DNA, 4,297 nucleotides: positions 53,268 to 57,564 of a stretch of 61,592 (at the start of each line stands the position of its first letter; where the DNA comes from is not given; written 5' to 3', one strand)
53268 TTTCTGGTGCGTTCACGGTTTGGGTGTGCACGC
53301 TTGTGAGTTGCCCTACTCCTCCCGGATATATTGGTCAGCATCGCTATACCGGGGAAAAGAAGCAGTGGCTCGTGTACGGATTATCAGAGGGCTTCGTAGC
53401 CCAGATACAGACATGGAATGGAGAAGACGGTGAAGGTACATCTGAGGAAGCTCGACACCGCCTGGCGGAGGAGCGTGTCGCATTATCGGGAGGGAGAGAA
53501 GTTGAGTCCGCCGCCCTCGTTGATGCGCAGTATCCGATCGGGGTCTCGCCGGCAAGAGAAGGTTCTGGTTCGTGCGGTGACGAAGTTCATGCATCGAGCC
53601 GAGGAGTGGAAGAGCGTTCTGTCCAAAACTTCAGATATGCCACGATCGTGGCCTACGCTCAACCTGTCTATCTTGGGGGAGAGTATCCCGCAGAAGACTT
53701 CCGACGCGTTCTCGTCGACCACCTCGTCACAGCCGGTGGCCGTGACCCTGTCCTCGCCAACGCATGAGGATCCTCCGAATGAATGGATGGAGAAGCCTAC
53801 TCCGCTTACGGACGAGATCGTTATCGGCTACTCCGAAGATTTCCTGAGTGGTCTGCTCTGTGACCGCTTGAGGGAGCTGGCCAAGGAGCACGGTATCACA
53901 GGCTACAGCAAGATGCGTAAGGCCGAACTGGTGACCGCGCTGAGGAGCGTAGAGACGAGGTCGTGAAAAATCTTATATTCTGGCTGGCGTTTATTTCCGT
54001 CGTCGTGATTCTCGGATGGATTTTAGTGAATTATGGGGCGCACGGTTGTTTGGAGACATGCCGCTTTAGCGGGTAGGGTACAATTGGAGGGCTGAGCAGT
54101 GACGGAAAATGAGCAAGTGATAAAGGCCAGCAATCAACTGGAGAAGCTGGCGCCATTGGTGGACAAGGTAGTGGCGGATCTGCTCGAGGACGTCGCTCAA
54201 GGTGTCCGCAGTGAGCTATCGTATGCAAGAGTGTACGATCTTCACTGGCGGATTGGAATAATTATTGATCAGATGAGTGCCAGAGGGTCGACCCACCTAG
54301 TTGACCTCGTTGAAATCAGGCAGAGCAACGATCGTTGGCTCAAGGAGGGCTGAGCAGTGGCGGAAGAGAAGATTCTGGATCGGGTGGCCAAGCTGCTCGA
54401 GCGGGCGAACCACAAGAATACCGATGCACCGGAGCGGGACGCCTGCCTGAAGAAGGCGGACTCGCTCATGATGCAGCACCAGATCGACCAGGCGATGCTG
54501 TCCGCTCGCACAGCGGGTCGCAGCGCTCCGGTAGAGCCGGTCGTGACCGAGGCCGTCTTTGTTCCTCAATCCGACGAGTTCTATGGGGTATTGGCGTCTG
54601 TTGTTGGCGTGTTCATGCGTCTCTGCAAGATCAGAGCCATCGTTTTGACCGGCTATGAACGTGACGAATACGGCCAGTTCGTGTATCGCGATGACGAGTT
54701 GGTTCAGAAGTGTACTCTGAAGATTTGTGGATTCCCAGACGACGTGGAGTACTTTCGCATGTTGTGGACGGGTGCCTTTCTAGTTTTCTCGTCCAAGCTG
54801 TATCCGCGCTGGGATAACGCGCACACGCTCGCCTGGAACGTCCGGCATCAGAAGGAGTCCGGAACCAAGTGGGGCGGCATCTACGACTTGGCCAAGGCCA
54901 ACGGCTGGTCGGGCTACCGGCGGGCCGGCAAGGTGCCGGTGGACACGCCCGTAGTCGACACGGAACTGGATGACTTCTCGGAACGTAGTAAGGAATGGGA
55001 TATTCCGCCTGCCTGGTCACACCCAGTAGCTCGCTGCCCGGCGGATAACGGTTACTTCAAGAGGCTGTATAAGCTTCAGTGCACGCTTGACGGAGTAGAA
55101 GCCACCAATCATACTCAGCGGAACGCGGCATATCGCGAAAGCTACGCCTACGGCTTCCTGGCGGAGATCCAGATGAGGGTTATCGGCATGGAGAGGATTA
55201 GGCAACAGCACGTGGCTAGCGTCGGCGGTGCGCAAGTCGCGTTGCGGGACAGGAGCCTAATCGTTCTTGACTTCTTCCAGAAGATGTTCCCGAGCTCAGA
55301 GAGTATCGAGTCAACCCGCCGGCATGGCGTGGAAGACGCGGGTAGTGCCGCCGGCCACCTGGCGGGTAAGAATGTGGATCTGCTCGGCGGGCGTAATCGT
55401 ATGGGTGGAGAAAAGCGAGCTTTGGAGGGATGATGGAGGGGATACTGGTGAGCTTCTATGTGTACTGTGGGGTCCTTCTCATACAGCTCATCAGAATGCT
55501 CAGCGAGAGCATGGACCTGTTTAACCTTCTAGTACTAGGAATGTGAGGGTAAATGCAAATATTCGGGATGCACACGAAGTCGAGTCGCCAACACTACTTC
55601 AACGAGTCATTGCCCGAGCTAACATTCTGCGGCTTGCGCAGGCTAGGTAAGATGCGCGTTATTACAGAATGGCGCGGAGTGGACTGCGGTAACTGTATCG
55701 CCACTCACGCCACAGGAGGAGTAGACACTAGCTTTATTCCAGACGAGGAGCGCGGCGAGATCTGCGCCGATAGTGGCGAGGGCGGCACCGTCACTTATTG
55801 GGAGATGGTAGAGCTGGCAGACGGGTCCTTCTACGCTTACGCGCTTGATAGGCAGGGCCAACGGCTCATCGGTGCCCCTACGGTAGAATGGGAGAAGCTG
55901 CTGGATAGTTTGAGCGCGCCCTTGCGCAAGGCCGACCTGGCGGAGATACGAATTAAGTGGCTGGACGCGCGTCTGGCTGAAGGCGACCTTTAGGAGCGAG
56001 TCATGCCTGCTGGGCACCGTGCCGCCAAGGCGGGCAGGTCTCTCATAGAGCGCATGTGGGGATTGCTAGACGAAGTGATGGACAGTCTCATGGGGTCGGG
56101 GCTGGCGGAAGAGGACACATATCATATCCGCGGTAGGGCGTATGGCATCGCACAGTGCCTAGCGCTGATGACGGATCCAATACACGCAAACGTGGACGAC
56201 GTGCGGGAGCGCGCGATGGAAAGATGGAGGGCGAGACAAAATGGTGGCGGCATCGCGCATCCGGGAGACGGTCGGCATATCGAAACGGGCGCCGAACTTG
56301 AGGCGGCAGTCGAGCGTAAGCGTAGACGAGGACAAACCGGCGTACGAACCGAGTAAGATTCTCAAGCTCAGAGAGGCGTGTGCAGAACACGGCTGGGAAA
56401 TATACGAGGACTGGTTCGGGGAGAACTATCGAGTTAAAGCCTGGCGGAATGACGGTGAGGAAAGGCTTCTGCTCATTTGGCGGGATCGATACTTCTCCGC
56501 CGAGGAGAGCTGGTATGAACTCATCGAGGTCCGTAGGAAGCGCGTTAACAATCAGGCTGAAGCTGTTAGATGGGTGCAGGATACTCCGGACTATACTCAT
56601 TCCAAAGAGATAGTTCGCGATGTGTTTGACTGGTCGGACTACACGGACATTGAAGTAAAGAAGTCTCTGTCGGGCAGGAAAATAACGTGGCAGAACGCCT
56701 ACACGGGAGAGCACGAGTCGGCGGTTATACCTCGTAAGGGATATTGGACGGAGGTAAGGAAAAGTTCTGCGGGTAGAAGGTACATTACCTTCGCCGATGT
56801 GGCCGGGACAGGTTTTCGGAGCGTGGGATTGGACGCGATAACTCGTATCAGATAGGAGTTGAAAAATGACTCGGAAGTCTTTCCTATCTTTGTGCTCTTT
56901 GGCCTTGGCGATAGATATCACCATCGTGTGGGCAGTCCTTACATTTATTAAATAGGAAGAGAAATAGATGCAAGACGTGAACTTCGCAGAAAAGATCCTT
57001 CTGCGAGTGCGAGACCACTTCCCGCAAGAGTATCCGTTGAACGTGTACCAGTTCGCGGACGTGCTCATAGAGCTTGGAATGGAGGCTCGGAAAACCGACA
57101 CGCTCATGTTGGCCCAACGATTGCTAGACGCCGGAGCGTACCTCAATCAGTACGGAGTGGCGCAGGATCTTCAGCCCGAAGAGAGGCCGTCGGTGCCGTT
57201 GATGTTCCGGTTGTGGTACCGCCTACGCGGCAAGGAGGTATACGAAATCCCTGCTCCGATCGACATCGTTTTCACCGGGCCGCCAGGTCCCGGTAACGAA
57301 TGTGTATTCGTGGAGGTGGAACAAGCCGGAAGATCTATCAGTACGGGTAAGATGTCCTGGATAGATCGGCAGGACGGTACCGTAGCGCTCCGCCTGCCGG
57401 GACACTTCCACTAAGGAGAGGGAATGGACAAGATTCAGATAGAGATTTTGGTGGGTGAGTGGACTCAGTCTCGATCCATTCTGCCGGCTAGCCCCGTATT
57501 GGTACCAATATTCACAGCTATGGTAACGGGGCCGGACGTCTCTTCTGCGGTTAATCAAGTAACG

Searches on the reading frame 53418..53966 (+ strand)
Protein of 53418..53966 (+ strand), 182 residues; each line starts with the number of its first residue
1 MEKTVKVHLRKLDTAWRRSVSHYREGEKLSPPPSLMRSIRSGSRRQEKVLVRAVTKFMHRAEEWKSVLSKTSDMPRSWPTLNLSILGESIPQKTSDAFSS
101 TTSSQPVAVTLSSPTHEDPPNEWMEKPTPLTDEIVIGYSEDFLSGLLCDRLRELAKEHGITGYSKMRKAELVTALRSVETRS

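Call 30: search_protein_families(library=pfam, max_evalue=0.01, proteins=[window:53418-53966:+])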
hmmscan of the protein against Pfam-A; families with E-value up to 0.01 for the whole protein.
window:53418-53966:+ (182 aa): 1 family
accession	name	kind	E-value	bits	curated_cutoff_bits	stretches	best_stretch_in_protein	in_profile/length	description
PF07498.18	Rho_N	-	6.7e-08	32.8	24.9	1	151-176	10-35/43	Rho termination factor, N-terminal domain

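Call 89: search_protein_families(library=phrogs, max_evalue=0.001, proteins=[window:53418-53966:+])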
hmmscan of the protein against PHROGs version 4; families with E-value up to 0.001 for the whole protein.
window:53418-53966:+ (182 aa): 4 families
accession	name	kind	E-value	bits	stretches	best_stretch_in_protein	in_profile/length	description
phrog_2724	-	unknown function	9.7e-07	30.2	1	140-178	43-81/83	-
phrog_2250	-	unknown function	1e-05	26.5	1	143-180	128-165/168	-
phrog_3281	-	DNA, RNA and nucleotide metabolism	0.00019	22.8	1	141-180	66-105/107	endonuclease VII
phrog_390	-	transcription regulation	0.00096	20.5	0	139-178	57-96/97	Arc-like repressor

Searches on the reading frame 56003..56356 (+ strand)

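Call 30: search_protein_families(library=pfam, max_evalue=0.01, proteins=[window:56003-56356:+])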
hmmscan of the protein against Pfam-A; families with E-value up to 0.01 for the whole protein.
window:56003-56356:+ (117 aa): 0 families

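Call 89: search_protein_families(library=phrogs, max_evalue=0.001, proteins=[window:56003-56356:+])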
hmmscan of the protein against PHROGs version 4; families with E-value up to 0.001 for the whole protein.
window:56003-56356:+ (117 aa): 1 family
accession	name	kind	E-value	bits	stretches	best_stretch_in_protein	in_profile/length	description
phrog_5406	-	unknown function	2.9e-09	37.9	1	8-89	66-159/240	-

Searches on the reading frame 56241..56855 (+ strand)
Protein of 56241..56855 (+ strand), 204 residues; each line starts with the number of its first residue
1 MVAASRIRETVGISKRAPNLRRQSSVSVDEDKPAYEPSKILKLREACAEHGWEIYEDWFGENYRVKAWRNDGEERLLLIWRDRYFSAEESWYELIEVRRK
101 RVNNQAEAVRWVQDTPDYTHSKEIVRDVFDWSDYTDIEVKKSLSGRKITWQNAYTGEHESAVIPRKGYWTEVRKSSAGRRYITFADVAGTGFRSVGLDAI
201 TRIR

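Call 30: search_protein_families(library=pfam, max_evalue=0.01, proteins=[window:56241-56855:+])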
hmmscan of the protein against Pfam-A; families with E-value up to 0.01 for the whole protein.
window:56241-56855:+ (204 aa): 0 families

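Call 89: search_protein_families(library=phrogs, max_evalue=0.001, proteins=[window:56241-56855:+])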
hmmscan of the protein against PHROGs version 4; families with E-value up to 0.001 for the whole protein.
window:56241-56855:+ (204 aa): 1 family
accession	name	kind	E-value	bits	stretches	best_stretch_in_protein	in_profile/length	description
phrog_5307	-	unknown function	1.2e-14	56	1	39-203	5-185/186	-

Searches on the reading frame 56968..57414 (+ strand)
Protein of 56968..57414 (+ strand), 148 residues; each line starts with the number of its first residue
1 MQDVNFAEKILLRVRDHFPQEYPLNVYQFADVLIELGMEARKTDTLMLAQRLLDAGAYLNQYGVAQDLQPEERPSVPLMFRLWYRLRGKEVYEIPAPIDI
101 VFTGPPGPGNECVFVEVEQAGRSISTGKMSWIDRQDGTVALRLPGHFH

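Call 30: search_protein_families(library=pfam, max_evalue=0.01, proteins=[window:56968-57414:+])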
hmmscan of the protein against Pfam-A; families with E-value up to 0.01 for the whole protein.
window:56968-57414:+ (148 aa): 0 families

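Call 90: search_protein_families(library=phrogs, max_evalue=0.001, proteins=[window:56968-57414:+])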
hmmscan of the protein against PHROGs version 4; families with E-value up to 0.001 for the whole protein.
window:56968-57414:+ (148 aa): 1 family
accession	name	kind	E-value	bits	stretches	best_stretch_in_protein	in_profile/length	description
phrog_28893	-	unknown function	0.00018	22.5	1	93-143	45-93/115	-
